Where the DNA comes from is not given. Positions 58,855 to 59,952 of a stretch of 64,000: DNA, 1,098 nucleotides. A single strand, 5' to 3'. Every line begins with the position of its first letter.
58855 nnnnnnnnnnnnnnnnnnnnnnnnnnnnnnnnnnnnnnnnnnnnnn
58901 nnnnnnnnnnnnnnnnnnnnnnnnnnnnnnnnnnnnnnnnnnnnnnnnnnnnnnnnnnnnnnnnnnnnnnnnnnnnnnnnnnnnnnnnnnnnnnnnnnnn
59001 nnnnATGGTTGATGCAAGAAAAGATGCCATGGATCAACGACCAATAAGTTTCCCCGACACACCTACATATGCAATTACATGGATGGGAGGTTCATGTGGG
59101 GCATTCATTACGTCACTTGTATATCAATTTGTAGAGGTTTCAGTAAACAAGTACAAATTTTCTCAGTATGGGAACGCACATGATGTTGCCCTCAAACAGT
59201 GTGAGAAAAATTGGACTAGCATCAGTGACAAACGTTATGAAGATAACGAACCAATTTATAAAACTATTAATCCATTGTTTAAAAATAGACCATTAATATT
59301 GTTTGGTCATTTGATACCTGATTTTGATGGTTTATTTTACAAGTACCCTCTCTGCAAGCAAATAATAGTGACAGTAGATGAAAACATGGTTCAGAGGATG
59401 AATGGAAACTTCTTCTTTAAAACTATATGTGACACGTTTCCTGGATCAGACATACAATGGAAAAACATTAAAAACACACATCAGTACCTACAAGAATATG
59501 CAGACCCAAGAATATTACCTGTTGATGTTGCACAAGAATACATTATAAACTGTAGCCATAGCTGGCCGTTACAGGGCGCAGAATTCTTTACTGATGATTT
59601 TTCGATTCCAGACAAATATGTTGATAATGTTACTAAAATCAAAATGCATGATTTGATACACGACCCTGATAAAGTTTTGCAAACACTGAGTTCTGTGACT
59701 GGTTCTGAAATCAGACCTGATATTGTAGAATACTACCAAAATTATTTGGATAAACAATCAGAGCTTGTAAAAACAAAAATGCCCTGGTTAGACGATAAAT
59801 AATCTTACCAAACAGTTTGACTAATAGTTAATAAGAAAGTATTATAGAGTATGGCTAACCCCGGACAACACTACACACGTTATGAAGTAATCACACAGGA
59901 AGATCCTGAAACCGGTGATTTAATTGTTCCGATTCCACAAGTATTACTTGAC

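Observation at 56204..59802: Cluster 2: four tandem sulfotransferase-fold-like paralogs (D-G) interrupted by an NT5C-like deoxynucleotidase, just upstream of the tail-fibre region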

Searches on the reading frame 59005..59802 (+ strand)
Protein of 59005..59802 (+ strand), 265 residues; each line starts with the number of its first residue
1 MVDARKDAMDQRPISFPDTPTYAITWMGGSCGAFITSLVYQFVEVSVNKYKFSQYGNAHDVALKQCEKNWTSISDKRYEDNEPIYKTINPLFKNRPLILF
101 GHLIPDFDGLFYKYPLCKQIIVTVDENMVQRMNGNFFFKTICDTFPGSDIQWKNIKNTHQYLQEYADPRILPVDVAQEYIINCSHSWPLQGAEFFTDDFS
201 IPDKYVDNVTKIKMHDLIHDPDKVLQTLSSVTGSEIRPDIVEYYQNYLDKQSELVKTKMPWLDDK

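Call 3: search_protein_families(library=pfam, proteins=[window:59005-59802:+], max_evalue=1)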
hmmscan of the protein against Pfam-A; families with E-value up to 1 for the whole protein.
window:59005-59802:+ (265 aa): 0 families

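Call 4: search_protein_families(library=phrogs, proteins=[window:59005-59802:+], max_evalue=0.01)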
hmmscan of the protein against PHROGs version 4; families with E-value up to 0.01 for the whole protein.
window:59005-59802:+ (265 aa): 0 families

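Call 7: search_dna_similar(query=window:59005-59802:+, collection=phages, mode=protein, max_rows=30, max_evalue=0.001)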
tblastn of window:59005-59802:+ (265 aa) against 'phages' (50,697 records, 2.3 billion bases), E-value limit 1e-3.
No match.

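Call 9: find_homologous_proteins(query=window:59005-59802:+, max_evalue=0.001)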
Query window:59005-59802:+ (265 aa): 8 proteins with E <= 0.001 among 144 candidates.
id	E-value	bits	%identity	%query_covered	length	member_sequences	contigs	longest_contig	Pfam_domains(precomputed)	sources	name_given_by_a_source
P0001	1.7e-182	623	100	100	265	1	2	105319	-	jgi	jgi:hypothetical protein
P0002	9.7e-143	492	77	100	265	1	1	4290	-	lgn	-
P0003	5.6e-81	290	48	94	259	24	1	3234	-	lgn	-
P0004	3.9e-78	280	48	94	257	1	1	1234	-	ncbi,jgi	jgi:hypothetical protein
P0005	6.5e-78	280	48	94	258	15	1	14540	-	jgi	jgi:hypothetical protein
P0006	3.9e-77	277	47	94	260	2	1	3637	-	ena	-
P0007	3.1e-43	166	39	94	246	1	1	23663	-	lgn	-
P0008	2.8e-36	143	35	94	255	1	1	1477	-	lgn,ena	-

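Call 12: find_homologous_proteins(query=A1, max_evalue=0.001)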
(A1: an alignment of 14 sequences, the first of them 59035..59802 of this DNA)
Query A1 (14 sequences) (255 aa, profile of the alignment): 12 proteins with E <= 0.001 among 1415 candidates.
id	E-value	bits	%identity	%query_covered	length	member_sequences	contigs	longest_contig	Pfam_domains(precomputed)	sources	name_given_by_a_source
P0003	7.0e-102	359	48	98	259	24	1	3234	-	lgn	-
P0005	4.0e-101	356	48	98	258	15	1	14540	-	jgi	jgi:hypothetical protein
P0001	1.4e-100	354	100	100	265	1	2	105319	-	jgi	jgi:hypothetical protein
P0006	1.7e-100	354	47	98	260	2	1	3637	-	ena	-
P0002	5.8e-99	349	76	100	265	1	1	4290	-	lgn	-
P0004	6.8e-97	342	48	98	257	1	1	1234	-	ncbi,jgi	jgi:hypothetical protein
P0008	1.1e-83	299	35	98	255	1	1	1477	-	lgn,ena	-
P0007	4.6e-80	287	39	98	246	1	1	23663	-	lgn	-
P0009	2.1e-56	210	24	15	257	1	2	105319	-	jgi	jgi:predicted transcriptional regulator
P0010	5.9e-48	182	26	21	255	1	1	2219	-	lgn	-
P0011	5.9e-39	153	23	20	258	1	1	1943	-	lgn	-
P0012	3.0e-24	104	25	35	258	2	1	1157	-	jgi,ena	-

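Call 20: predict_structure(alignment_id=A1)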
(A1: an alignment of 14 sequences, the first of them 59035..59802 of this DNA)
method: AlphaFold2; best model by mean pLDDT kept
length: 255 residues; sequences in the alignment: 14
mean_pLDDT: 88.8   pTM: 0.88
mean pLDDT of the five models: 88.8, 88.3, 88.2, 86.9, 86.6
residues with pLDDT >= 90: 171; 70-90: 62; 50-70: 22; < 50: 0
segments of 3 or more residues with pLDDT < 50: none
pLDDT, mean of each block of 10 residues (from residue 1): 83 94 92 73 72 80 61 87 88 93 97 95 91 81 93 93 95 89 92 97 97 98 94 92 92 84
secondary structure, 60 per line:
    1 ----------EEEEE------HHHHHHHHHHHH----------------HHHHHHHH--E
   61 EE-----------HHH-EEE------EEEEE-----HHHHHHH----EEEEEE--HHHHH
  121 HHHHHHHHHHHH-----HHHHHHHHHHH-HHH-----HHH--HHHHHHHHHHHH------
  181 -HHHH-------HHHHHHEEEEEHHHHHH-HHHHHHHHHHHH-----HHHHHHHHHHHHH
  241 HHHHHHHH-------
elements in order: E11-15 H22-33 H50-57 E60-62 E78-80 E87-91 H97-103 E108-113 H116-132 H138-148 H163-174 H182-185 H193-198 E199-203 H204-209 H211-222 H228-248
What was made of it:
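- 59005..59802 (+): Paralog G, type II member (alternative start at 59029). It overlaps the end of F. AlphaFold pLDDT 88.8, pTM 0.88 (call 20).
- On PAPS-dependent sulfotransferase superfamily: AlphaFold model of G has pLDDT 88.8 (call 20).
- Fold: model pLDDT 88.8 (call 20).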

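Call 22: fold_search(model_id=the predicted structure, library=pdb)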
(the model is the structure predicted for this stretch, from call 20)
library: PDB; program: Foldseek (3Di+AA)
matches with E <= 10: 835; with E <= 0.001: 8
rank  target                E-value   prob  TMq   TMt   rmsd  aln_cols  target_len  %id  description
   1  1hy3_A                1.8e-04  1.00  0.42  0.38  10.2       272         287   14  CRYSTAL STRUCTURE OF HUMAN ESTROGEN SULFOTRANSFERASE V269E MUTANT IN THE PRESENCE OF PAPS (released 2002-06-19)
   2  1hy3_B                3.7e-04  1.00  0.40  0.36  10.9       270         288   14  CRYSTAL STRUCTURE OF HUMAN ESTROGEN SULFOTRANSFERASE V269E MUTANT IN THE PRESENCE OF PAPS (released 2002-06-19)
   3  4jvn_A                5.2e-04  1.00  0.41  0.36  10.5       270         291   15  Crystal structure of human estrogen sulfotransferase (SULT1E1) in complex with inactive cofactor PAP and metabolite of (released 2013-09-04)
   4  22ga_A                5.5e-04  1.00  0.42  0.35   8.3       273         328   10  Crystal structure of sorghum sulfotransferase LGS1 reveals sulfation-assisted BC-ring formation in strigolactone biosy (released 2026-02-04)
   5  1efh_A                5.9e-04  1.00  0.37  0.34   9.5       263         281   11  CRYSTAL STRUCTURE OF THE HUMAN HYDROXYSTEROID SULFOTRANSFERASE IN THE PRESENCE OF PAP (released 2000-09-06)
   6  22ga_B                6.2e-04  1.00  0.45  0.37   7.8       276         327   10  Crystal structure of sorghum sulfotransferase LGS1 reveals sulfation-assisted BC-ring formation in strigolactone biosy (released 2026-02-04)
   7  4jvl_B                7.0e-04  1.00  0.40  0.36   9.1       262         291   14  Crystal structure of human estrogen sulfotransferase (SULT1E1) in complex with inactive cofactor PAP and estradiol (E2 (released 2013-09-04)
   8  2qp4                  7.8e-04  0.99  0.37  0.34   9.5       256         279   12  Identification and Characterization of Two Amino Acids Critical for the Substrate Inhibition of SULT2A1 (released 2008-07-29)
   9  4jvl_A                1.0e-03  1.00  0.40  0.36   9.6       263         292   14  Crystal structure of human estrogen sulfotransferase (SULT1E1) in complex with inactive cofactor PAP and estradiol (E2 (released 2013-09-04)
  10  4eec_A                1.1e-03  1.00  0.40  0.40  10.6       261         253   13  Crystal Structure of the glycopeptide antibiotic sulfotransferase StaL complexed with A3P and desulfo-A47934. (released 2012-07-04)
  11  1g3m_B                1.6e-03  1.00  0.39  0.36  10.5       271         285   14  CRYSTAL STRUCTURE OF HUMAN ESTROGEN SULFOTRANSFERASE IN COMPLEX WITH IN-ACTIVE COFACTOR PAP AND 3,5,3',5'-TETRACHLORO- (released 2003-07-22)
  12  8xjq                  2.0e-03  1.00  0.40  0.35  10.9       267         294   11  Crystal structure of a sulfotransferase S4 in complex with PAP and PNPS (released 2024-12-25)
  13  7eov                  2.1e-03  1.00  0.42  0.40  10.5       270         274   10  Crystal structure of mouse cytosolic sulfotransferase mSULT2A8 in complex with PAP and cholic acid (released 2021-05-05)
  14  2ovb                  2.1e-03  1.00  0.40  0.41  11.4       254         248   14  Crystal Structure of StaL-sulfate complex (released 2007-02-27)
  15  1bo6_A                2.3e-03  0.99  0.39  0.36   9.7       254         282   14  ESTROGEN SULFOTRANSFERASE WITH INACTIVE COFACTOR PAP AND VANADATE (released 1999-08-10)
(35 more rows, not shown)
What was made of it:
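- On PAPS-dependent sulfotransferase superfamily: The top Foldseek hits are all sulfotransferases (call 22).
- Foldseek PDB top hits are all sulfotransferases, E 1.8e-4 (call 22).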

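Call 27: search_protein_representatives(alignment_id=A2)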
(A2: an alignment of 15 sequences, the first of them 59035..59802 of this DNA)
Query: 15 sequences, 251 profile positions. Proteins with E-value up to 0.001 (for the whole library): 607; up to 1e-10: 363; up to 1e-30: 92. The best 150 are listed.
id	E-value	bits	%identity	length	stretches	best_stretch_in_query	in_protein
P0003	4.5e-100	351.1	-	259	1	3-251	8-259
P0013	3.0e-86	305.8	-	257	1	3-251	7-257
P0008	2.6e-83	296.2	-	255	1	3-250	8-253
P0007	1.2e-76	274.4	-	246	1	3-251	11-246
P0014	4.7e-71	256.0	-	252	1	5-251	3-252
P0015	4.8e-68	246.1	-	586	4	3-129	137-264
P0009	8.1e-67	242.1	-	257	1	1-251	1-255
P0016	1.4e-64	234.8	-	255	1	1-249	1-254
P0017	1.9e-59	218.0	-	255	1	2-251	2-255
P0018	1.2e-57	212.1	-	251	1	5-251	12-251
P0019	8.8e-57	209.2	-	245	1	1-251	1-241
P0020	4.0e-56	207.1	-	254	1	3-251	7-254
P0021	6.1e-56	206.5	-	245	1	1-238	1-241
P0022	5.9e-54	200.0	-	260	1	1-251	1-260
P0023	1.5e-52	195.4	-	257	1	1-249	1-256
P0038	1.9e-43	165.6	-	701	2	1-250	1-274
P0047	1.4e-40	156.2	-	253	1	1-248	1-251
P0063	2.1e-37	145.7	-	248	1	10-250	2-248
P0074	3.3e-35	138.6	-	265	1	4-242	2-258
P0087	3.6e-33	131.9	-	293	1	1-250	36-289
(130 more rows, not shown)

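Call 33: search_solved_structures(query=A3, max_evalue=10, show_alignments=2)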
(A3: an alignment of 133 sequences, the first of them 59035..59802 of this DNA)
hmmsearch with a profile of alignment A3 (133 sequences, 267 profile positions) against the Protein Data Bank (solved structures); distinct sequences matched with E-value up to 10: 4.
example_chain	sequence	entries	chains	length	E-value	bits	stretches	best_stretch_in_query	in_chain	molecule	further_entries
4gbm_A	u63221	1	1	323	0.0017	21.4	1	203-241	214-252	CurM Sulfotransferase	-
2ad1_A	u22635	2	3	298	0.22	14.5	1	201-243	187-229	Sulfotransferase 1C2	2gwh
1wj6_A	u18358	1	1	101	0.24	14.4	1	120-173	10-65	KIAA0049 protein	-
9hnh_A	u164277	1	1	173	3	10.8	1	144-205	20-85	Chains: A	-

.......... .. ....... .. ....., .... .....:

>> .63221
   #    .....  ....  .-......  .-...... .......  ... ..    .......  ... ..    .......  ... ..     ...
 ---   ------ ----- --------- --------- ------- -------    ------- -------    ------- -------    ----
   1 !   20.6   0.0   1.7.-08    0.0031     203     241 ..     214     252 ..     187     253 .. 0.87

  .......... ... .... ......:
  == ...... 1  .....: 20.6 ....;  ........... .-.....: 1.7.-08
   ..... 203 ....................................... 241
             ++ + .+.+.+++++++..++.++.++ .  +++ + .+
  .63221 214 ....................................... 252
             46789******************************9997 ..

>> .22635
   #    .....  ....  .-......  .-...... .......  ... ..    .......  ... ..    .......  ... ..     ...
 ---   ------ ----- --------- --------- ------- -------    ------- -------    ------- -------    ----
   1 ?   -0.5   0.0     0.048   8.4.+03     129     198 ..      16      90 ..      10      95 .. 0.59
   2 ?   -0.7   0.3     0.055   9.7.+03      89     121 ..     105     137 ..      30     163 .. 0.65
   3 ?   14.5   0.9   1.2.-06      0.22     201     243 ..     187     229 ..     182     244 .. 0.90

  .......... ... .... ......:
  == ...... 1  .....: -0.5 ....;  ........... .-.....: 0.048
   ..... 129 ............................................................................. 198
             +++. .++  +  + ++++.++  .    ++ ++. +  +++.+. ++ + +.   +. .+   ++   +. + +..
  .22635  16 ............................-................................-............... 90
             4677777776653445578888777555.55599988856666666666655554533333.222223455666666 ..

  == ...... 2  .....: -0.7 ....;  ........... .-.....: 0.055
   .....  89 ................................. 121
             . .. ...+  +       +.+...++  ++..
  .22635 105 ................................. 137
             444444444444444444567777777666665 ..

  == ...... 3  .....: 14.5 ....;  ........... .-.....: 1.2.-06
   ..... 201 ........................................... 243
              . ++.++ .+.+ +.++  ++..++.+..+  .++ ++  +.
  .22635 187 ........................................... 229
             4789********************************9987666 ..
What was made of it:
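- Sequence-level link: CurM sulfotransferase E 0.0017 (call 33).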

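Call 34: search_protein_families(library=pfam, alignment_id=A3, max_evalue=0.01)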
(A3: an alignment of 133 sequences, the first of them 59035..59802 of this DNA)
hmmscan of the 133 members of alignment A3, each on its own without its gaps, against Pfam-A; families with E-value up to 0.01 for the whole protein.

A. member 1, window:59035-59802:+ (255 aa): 0 families

B. families by the number of members that match (of 133 scanned): 8 families
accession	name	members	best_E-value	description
PF00685.33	Sulfotransfer_1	8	0.00023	Sulfotransferase domain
PF13469.12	Sulfotransfer_3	2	0.00012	Sulfotransferase family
PF14647.11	FAM91_N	1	0.0033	FAM91 N-terminus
PF12319.13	TryThrA_C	1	0.0043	Tryptophan-Threonine-rich plasmodium antigen C terminal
PF02267.23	Rib_hydrolayse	1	0.0053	ADP-ribosyl cyclase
PF05679.22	CHGN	1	0.0063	Chondroitin N-acetylgalactosaminyltransferase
PF18184.6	SLATT_3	1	0.0073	SMODS and SLOG-associating 2TM effector domain 3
PF24520.1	ARM_KNTC1_1st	1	0.0096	KNTC1 first ARM-repeats domain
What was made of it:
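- On PAPS-dependent sulfotransferase superfamily: Only 8 of 133 relatives hit Sulfotransfer_1 and 2 hit Sulfotransfer_3, with best E about 1e-4 (call 34).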

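Call 35: fold_search(model_id=the predicted structure, library=viral)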
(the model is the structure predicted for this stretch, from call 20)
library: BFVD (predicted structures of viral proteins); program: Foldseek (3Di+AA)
matches with E <= 10: 573; with E <= 0.001: 8
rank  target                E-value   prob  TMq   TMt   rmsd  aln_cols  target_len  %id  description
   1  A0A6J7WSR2            1.0e-06  1.00  0.45  0.38  12.1       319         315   16  Uncharacterized protein [uncultured Caudovirales phage]
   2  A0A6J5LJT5            1.9e-05  1.00  0.49  0.47   6.5       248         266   13  Uncharacterized protein [uncultured Caudovirales phage]
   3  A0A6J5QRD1            6.5e-05  1.00  0.52  0.50   6.6       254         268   14  Uncharacterized protein [uncultured Caudovirales phage]
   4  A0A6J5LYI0            1.1e-04  1.00  0.49  0.52   6.9       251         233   11  Uncharacterized protein [uncultured Caudovirales phage]
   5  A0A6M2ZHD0            2.0e-04  1.00  0.39  0.36  13.1       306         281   16  Sulfotransferase [Synechococcus phage S-SCSM1]
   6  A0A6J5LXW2            2.3e-04  1.00  0.36  0.42  13.6       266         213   11  Uncharacterized protein [uncultured Caudovirales phage]
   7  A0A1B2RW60            2.4e-04  1.00  0.37  0.32  12.6       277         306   11  Sulfotransferase domain-containing protein [Lymphocystis disease virus 3]
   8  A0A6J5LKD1            4.9e-04  1.00  0.49  0.55   6.7       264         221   13  Uncharacterized protein [uncultured Caudovirales phage]
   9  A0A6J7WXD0            1.0e-03  1.00  0.44  0.47  10.2       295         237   12  Uncharacterized protein [uncultured Caudovirales phage]
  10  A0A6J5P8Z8            2.0e-03  1.00  0.45  0.43   8.5       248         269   13  Uncharacterized protein [uncultured Caudovirales phage]
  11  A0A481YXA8            2.0e-03  0.87  0.31  0.26  15.3       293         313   12  Sulfotransferase domain protein [Marseillevirus LCMAC201]
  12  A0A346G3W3            2.4e-03  1.00  0.39  0.37   9.4       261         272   13  (no name in the UniProt tables at hand)
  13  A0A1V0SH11            2.4e-03  0.96  0.34  0.37   9.5       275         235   14  Uncharacterized protein [Hokovirus HKV1]
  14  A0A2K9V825            3.8e-03  0.98  0.40  0.38  10.7       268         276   14  Uridine kinase [Bandra megavirus]
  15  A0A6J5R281            1.1e-02  0.96  0.43  0.36  11.3       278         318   11  Uncharacterized protein [uncultured Caudovirales phage]
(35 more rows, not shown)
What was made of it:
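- Closest known: Phage proteins annotated as sulfotransferases. Same: They are viral proteins of the same fold (Foldseek E 1e-6 to 2e-4, TM 0.36-0.52, call 35).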

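Call 38: find_related_loci(query=A4, collection=viral_contigs, flank=10000)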
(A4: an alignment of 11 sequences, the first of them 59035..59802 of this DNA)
Query A4 (255 aa) in viral_contigs; peptide patterns used: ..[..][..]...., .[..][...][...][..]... (x = any residue, [..] = any of these).
45 stretches matched a pattern; 5 encode a relative of the query (tblastn E <= 1e-3); 5 distinct loci.
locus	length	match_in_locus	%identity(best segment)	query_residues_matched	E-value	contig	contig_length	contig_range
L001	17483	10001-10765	47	5-255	4e-84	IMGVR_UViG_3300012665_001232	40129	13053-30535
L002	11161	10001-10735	35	12-255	1e-41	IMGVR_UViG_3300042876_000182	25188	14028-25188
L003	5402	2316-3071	37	6-252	3e-41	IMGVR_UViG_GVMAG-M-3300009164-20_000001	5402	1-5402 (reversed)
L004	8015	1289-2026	34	5-252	4e-36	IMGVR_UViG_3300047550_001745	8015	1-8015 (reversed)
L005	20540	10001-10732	28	12-253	2e-21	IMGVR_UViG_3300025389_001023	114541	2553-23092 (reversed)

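Call 43: find_encoding_contigs(protein=P0001, flank=10000, max_places=3)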
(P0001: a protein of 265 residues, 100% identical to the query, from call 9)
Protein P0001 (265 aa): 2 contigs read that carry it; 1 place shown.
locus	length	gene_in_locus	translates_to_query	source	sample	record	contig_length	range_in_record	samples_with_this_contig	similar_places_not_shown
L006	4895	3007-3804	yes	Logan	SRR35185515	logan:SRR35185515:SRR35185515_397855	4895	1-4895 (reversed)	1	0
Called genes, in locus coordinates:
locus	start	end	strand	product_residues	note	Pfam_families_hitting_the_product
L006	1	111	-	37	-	?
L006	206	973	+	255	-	-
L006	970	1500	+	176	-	PF06941:NT5C (weak)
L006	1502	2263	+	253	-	-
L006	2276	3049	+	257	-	-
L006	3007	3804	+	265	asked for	-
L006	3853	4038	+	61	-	-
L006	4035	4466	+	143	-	-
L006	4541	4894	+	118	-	?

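Call 49: find_related_loci(query=A4, collection=genome_contigs, flank=8000)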
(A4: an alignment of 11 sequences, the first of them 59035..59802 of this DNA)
Query A4 (255 aa) in genome_contigs; peptide patterns used: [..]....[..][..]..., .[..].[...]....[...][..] (x = any residue, [..] = any of these).
57 stretches matched a pattern, but none encodes a relative of the query by tblastn (E <= 1e-3).

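Call 50: search_protein_families(library=ncbifam, proteins=[window:59035-59802:+], max_evalue=0.01)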
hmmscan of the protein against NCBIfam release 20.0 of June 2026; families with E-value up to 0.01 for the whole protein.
window:59035-59802:+ (255 aa): 0 families

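Call 55: list_cluster_members(proteins=[P0004, P0015, P0038, P0074, P0063, P0014, P0017, P0020, P0047, P0087])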
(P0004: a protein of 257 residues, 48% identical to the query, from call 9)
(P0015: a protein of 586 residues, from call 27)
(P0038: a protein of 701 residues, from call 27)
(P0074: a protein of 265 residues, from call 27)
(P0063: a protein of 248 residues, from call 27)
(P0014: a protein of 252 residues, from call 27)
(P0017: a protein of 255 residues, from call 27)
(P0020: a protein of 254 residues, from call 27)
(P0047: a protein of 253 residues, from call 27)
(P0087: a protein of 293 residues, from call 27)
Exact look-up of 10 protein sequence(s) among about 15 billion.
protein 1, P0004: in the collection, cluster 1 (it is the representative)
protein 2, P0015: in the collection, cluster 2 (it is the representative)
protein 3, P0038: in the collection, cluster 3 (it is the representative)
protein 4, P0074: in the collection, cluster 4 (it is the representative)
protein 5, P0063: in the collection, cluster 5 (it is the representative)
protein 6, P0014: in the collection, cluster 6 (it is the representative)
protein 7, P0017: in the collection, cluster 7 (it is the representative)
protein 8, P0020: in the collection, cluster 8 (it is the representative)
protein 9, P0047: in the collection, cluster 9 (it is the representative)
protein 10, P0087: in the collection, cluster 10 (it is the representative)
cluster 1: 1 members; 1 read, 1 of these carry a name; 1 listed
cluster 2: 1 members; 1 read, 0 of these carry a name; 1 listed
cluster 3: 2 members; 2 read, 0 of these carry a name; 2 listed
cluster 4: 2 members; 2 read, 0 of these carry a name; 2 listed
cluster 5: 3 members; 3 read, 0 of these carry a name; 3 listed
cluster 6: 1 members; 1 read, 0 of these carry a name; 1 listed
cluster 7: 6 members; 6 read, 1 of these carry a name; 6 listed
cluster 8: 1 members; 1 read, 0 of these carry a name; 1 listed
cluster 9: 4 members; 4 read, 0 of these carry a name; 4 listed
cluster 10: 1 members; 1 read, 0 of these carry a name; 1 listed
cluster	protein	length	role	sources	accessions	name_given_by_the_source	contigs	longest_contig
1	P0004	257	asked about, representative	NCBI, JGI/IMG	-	hypothetical protein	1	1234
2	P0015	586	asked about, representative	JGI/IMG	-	-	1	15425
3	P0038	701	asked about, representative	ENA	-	-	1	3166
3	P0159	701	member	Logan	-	-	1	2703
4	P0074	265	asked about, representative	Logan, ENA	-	-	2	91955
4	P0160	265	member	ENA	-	-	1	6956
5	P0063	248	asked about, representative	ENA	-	-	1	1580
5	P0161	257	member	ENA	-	-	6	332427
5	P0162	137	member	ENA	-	-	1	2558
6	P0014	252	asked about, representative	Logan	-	-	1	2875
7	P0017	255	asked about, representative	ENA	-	-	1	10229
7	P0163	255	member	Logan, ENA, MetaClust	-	\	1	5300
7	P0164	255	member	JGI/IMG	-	-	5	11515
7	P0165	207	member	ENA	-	-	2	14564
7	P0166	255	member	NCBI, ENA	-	-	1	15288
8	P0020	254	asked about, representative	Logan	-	-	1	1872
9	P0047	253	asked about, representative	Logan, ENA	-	-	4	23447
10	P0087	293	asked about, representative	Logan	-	-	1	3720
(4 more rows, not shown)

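Call 66: find_encoding_contigs(protein=P0007, flank=10000, max_places=2)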
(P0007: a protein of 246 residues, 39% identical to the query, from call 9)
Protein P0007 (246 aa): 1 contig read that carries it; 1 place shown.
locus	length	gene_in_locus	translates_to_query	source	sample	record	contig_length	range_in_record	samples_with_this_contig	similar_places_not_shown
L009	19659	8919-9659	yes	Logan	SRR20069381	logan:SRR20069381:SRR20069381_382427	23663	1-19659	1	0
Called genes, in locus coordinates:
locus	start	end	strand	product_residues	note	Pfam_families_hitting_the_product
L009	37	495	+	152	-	-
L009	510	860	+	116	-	-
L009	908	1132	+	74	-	-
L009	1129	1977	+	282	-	PF00149:Metallophos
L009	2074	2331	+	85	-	PF14090:HTH_39 (weak)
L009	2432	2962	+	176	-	-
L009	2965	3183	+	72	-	-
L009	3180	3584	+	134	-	-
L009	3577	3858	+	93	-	-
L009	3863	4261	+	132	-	-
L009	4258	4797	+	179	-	-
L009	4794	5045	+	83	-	-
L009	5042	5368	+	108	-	PF12797:Fer4_2 (faint), PF13237:Fer4_10 (faint), PF12838:Fer4_7 (weak), PF13187:Fer4_9 (weak), PF00037:Fer4, PF12837:Fer4_6 (weak), PF13484:Fer4_16 (weak), PF11953:DUF3470, +2 more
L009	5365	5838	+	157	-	PF00383:dCMP_cyt_deam_1, PF14437:MafB19-deam, PF14439:Bd3614-deam (weak)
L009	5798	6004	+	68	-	-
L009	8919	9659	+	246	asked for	-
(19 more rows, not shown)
